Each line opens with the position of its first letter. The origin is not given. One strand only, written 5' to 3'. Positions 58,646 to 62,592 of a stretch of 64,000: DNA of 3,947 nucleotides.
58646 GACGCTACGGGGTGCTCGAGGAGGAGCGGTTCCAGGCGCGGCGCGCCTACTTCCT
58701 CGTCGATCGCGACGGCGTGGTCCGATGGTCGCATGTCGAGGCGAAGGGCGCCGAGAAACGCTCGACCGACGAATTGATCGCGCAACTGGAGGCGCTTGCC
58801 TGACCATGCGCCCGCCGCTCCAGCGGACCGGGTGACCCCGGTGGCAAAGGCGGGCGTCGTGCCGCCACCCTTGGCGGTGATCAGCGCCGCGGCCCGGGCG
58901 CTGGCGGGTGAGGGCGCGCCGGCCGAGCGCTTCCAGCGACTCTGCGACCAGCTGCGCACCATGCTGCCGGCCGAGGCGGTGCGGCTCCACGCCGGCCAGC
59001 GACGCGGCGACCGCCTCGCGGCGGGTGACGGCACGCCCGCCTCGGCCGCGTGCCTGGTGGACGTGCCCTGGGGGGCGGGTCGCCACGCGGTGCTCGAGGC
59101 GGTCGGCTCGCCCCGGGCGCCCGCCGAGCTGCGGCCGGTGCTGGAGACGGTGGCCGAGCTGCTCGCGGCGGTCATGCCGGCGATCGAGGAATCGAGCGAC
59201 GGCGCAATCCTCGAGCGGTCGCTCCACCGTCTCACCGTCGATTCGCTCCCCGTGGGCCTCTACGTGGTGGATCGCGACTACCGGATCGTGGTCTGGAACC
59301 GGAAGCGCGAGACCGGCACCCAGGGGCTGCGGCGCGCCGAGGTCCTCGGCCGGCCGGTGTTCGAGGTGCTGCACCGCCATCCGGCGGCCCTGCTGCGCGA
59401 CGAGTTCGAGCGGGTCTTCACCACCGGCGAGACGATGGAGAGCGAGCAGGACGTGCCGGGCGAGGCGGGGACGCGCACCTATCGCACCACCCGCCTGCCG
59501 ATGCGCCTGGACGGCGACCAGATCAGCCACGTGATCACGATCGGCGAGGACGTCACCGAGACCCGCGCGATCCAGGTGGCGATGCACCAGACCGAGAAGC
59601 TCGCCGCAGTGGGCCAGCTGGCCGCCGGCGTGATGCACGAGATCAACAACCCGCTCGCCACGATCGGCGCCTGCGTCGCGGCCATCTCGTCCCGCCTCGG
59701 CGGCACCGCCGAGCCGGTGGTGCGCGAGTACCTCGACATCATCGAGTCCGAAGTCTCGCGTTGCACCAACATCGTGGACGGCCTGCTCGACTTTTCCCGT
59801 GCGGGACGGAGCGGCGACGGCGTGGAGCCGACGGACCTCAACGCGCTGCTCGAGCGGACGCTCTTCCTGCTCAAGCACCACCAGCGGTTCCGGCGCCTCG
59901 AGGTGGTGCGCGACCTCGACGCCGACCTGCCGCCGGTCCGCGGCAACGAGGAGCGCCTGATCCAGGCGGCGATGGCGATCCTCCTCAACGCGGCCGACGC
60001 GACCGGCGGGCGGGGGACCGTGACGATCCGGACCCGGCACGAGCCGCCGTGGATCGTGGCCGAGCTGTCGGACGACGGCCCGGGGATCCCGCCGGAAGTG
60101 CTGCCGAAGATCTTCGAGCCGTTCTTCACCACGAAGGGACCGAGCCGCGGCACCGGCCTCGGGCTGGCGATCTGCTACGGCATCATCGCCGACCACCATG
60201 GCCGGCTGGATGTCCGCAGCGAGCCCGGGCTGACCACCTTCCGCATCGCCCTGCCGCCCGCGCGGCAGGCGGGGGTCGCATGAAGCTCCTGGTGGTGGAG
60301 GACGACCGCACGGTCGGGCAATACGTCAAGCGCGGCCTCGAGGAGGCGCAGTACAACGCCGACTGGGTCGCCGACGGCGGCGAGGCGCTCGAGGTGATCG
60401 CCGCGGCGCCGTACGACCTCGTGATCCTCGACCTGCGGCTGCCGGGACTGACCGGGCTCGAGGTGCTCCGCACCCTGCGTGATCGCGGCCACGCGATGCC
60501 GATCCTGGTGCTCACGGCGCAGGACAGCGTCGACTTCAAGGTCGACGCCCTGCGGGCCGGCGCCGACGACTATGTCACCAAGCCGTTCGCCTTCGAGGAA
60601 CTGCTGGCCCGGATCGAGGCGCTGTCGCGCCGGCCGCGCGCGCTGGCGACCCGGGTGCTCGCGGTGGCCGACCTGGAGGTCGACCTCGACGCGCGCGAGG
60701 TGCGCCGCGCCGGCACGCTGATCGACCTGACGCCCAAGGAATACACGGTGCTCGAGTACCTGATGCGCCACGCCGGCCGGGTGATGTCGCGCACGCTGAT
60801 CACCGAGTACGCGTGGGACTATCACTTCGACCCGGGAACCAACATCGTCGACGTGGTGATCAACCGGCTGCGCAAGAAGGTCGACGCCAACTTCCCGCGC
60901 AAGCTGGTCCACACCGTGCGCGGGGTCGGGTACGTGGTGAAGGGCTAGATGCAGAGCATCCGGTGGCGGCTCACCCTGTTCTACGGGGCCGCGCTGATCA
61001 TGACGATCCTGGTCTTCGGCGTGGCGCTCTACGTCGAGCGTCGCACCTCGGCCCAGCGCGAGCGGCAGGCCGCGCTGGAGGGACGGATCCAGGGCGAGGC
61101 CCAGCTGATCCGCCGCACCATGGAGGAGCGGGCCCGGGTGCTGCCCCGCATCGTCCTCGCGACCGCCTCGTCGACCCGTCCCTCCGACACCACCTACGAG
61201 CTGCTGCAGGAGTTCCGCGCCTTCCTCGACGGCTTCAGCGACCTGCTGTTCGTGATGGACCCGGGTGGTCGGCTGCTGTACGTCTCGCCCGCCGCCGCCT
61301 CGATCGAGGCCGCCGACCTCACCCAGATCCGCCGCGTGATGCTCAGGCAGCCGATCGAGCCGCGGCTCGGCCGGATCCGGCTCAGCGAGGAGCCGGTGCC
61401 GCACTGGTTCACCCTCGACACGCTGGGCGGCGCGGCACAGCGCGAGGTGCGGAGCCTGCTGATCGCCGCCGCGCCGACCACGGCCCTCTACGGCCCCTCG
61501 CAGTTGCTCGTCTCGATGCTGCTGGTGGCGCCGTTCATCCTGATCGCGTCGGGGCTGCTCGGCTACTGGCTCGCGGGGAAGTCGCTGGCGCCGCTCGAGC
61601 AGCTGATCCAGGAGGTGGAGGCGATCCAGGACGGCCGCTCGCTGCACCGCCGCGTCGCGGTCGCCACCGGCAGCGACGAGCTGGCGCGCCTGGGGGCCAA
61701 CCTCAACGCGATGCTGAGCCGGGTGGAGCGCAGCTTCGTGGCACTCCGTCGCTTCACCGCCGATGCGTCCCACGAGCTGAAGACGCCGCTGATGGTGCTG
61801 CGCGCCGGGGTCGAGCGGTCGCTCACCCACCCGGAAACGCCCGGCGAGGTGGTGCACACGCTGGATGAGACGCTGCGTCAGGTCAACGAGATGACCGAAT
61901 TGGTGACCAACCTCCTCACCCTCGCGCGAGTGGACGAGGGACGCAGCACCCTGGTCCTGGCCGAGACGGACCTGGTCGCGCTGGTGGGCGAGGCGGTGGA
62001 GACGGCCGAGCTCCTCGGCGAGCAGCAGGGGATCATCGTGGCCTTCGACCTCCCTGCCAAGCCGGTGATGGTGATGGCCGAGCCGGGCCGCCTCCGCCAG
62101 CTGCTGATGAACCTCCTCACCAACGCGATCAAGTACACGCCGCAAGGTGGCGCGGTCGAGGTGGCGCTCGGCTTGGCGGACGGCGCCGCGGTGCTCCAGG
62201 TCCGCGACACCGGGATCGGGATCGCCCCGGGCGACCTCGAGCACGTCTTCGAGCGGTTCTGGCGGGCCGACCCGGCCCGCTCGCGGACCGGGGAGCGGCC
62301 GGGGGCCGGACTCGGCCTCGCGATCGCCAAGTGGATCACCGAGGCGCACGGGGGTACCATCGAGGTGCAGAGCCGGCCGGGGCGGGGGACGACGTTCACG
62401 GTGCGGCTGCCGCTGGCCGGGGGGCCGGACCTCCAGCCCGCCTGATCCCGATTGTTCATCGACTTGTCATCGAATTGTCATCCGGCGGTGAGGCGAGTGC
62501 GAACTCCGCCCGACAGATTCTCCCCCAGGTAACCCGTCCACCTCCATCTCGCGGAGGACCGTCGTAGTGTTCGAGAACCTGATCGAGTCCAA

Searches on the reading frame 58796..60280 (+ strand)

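Call 74: search_protein_families(library=pfam, proteins=[window:58796-60280:+], max_evalue=0.001)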
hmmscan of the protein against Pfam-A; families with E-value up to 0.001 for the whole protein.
window:58796-60280:+ (495 aa): 5 families
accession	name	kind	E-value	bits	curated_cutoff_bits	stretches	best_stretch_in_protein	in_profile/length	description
PF02518.31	HATPase_c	-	1.6e-23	83.7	26.4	1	383-488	1-109/111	Histidine kinase-, DNA gyrase B-, and HSP90-like ATPase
PF08448.16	PAS_4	-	2e-14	54.2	23.1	1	148-257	1-109/110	PAS fold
PF00512.31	HisKA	-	3.1e-14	53.2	26.9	1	272-337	2-64/66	His Kinase A (phospho-acceptor) domain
PF00989.32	PAS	-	7.2e-08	32.9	22.6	1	146-253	5-113/113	PAS fold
PF13426.13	PAS_9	-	5.7e-05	23.8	27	1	152-255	1-103/103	PAS domain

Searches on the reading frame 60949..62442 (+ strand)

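Call 74: search_protein_families(library=pfam, proteins=[window:60949-62442:+], max_evalue=0.001)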
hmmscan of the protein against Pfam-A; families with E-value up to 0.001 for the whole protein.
window:60949-62442:+ (498 aa): 3 families
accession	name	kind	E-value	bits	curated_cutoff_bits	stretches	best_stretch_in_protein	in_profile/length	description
PF02518.31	HATPase_c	-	1.5e-32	112.7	26.4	1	379-490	3-110/111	Histidine kinase-, DNA gyrase B-, and HSP90-like ATPase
PF00512.31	HisKA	-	2.3e-12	47.2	26.9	1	265-331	1-66/66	His Kinase A (phospho-acceptor) domain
PF00672.30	HAMP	-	5.5e-10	39.9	25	1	207-260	1-52/53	HAMP domain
